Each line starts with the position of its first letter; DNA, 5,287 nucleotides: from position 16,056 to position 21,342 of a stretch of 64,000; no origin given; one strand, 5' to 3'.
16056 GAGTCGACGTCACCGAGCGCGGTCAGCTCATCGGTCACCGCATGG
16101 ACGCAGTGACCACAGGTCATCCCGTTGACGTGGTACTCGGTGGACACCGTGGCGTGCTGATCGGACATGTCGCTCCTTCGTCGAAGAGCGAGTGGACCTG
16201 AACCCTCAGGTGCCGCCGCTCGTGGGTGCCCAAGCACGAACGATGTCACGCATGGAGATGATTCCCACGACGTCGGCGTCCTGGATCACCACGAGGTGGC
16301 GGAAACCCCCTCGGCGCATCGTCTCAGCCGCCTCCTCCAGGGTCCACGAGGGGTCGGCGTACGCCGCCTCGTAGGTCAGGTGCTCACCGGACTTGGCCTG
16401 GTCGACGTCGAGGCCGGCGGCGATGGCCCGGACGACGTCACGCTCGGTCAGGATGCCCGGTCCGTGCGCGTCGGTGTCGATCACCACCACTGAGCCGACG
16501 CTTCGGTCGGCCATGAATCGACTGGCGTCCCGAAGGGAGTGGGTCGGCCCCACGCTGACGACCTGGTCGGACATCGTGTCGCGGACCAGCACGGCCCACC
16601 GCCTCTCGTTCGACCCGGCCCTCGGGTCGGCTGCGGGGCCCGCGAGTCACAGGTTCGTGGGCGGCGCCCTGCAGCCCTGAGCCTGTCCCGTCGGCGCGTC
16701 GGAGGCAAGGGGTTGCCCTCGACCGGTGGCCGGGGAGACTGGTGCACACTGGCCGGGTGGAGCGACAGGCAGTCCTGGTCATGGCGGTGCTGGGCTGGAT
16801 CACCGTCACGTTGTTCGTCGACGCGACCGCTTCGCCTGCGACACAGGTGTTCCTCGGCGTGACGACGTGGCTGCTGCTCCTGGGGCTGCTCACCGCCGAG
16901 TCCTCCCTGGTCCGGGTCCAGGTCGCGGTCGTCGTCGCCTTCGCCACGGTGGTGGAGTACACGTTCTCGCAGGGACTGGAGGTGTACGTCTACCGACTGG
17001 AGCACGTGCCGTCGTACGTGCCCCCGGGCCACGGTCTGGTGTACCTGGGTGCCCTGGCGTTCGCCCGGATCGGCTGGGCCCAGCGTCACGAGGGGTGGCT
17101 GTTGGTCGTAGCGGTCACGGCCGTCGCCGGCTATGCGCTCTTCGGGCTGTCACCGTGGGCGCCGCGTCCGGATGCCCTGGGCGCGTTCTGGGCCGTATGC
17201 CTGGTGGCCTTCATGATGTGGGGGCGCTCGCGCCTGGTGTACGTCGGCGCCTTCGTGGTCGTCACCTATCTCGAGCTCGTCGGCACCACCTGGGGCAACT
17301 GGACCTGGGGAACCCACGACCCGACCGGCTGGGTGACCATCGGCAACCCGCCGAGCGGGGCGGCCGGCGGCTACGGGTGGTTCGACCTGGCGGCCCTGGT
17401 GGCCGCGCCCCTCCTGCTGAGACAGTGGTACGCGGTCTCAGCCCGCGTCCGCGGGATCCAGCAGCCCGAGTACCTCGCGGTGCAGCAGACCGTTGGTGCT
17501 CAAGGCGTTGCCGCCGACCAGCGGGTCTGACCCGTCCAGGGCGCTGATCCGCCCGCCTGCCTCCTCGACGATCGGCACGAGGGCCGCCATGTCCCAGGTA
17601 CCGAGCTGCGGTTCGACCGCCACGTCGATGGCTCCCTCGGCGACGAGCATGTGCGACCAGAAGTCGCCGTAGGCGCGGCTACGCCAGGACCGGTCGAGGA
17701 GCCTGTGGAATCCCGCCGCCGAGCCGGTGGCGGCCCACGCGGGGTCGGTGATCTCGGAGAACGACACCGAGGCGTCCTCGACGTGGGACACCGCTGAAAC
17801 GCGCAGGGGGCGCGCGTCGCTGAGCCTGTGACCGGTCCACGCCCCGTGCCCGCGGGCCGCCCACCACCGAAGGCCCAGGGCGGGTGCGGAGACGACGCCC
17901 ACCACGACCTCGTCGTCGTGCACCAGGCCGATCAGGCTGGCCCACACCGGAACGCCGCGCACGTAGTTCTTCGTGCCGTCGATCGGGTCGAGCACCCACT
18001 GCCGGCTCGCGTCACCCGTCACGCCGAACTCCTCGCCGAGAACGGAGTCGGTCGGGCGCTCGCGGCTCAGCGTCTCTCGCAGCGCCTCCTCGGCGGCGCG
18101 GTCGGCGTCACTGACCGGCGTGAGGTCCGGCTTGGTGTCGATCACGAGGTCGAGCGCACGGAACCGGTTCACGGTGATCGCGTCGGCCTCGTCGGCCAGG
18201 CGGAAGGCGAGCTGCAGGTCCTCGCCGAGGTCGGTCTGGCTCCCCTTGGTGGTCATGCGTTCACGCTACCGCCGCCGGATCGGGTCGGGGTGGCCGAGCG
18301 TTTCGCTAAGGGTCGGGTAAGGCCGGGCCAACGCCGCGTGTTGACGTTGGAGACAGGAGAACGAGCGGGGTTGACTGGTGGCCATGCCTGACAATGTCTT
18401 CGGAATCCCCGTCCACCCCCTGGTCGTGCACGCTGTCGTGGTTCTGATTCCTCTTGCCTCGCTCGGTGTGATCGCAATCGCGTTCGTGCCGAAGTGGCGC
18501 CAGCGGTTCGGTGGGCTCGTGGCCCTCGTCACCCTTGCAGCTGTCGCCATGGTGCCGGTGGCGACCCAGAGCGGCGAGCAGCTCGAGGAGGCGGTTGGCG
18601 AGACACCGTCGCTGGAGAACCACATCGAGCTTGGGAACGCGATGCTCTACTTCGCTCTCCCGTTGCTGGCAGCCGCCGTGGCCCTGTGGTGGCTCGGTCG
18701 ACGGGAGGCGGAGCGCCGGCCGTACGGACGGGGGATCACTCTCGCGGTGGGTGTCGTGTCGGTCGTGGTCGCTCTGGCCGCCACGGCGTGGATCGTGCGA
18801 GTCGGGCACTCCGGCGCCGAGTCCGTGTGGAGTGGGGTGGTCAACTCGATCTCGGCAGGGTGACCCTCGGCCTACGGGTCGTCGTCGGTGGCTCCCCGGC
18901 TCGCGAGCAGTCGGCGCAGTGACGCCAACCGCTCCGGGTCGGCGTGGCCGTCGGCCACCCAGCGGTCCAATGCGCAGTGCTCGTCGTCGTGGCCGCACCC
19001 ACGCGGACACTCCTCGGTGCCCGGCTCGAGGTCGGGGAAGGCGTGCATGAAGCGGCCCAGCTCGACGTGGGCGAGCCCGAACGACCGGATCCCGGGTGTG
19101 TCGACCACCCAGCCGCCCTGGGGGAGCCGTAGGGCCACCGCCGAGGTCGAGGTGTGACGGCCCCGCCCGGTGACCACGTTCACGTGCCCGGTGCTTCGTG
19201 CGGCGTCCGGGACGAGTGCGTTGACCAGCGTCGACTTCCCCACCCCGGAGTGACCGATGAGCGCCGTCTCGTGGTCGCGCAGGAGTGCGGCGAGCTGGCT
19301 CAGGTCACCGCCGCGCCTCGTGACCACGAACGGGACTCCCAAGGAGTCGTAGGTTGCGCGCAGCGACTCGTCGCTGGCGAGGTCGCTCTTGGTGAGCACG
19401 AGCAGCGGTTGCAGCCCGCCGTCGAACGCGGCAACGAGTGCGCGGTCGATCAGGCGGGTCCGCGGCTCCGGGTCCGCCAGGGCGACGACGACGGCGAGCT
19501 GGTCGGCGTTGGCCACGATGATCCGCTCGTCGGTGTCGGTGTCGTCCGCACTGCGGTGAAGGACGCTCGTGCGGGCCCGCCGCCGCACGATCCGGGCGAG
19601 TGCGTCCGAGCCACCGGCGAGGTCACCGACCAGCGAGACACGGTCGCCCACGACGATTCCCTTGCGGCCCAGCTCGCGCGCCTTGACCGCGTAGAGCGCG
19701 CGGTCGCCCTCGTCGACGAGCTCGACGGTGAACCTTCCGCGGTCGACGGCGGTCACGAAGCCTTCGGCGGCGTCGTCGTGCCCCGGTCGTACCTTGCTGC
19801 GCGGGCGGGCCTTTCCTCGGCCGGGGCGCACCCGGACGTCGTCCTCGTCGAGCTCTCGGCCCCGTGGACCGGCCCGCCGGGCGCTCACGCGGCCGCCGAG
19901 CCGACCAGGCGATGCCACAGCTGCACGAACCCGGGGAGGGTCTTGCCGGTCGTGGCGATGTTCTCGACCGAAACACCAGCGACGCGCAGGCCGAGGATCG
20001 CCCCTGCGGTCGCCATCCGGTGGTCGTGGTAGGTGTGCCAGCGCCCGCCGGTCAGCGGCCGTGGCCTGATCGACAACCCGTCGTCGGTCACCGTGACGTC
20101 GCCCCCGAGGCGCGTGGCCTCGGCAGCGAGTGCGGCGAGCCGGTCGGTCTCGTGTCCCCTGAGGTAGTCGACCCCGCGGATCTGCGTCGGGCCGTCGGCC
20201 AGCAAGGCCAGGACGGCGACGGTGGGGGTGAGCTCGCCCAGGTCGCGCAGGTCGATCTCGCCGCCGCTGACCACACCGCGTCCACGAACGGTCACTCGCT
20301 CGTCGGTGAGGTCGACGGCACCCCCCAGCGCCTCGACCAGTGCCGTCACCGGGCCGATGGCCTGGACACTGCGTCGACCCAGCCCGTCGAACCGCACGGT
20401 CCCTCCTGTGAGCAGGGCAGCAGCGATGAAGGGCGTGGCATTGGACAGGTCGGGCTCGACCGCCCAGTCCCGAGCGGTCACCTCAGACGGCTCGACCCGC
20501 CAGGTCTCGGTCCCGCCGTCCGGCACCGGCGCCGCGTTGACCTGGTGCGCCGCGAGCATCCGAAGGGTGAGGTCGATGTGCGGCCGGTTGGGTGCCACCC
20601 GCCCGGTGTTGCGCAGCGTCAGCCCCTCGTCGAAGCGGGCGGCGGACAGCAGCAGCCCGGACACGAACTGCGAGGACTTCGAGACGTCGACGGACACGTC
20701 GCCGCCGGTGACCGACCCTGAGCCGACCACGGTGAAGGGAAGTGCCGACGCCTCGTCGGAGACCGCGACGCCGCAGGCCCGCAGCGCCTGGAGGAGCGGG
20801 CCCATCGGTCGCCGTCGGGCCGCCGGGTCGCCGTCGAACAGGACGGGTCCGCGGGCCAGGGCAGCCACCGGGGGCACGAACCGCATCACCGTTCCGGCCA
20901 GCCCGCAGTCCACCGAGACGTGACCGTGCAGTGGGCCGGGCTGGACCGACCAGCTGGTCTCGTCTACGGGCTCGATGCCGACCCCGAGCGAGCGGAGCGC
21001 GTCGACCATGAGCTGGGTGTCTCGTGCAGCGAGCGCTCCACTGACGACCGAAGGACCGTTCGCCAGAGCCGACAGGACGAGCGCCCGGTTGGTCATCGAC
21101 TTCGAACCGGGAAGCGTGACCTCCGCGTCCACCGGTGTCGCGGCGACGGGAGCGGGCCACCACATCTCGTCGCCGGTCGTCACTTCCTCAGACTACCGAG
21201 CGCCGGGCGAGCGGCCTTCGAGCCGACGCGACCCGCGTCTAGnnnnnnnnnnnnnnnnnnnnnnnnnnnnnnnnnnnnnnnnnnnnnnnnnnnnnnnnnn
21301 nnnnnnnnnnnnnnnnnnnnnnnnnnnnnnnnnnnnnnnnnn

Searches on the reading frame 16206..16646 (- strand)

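Call 23: search_protein_families(library=pfam, proteins=[window:16206-16646:-], max_evalue=0.001)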
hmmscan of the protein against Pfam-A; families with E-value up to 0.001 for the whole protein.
window:16206-16646:- (146 aa): 1 family
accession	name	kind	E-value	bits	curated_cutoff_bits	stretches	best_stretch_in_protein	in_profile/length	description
PF00571.33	CBS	-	4.2e-24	85.1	24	2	93-138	8-54/57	CBS domain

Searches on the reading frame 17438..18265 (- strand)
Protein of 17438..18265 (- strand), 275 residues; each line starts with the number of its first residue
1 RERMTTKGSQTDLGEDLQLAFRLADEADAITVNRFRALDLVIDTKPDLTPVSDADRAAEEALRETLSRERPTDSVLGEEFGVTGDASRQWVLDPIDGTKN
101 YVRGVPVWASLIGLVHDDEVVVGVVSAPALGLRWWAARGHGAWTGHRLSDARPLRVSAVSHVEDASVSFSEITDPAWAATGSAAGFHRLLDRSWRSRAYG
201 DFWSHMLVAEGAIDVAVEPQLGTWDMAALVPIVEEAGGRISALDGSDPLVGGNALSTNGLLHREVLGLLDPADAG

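Call 23: search_protein_families(library=pfam, proteins=[window:17438-18265:-], max_evalue=0.001)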
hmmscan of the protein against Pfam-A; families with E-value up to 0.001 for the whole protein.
window:17438-18265:- (275 aa): 1 family
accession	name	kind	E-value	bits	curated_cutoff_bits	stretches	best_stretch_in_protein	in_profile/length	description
PF00459.30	Inositol_P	-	1.2e-45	156.6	27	1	17-256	6-253/271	Inositol monophosphatase family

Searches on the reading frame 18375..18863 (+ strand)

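Call 23: search_protein_families(library=pfam, proteins=[window:18375-18863:+], max_evalue=0.001)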
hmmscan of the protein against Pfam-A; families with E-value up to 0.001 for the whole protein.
window:18375-18863:+ (162 aa): 1 family
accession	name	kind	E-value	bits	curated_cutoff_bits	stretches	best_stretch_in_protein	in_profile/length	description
PF09990.14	DUF2231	-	8.3e-17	62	26.4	1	10-156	1-135/139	Predicted membrane protein (DUF2231)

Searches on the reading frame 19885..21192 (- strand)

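Call 23: search_protein_families(library=pfam, proteins=[window:19885-21192:-], max_evalue=0.001)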
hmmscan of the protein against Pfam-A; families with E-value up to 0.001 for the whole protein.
window:19885-21192:- (435 aa): 1 family
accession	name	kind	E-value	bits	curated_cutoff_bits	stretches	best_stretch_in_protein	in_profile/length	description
PF00275.25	EPSP_synthase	-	7.6e-102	341.6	22.8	1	19-424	5-415/417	EPSP synthase (3-phosphoshikimate 1-carboxyvinyltransferase)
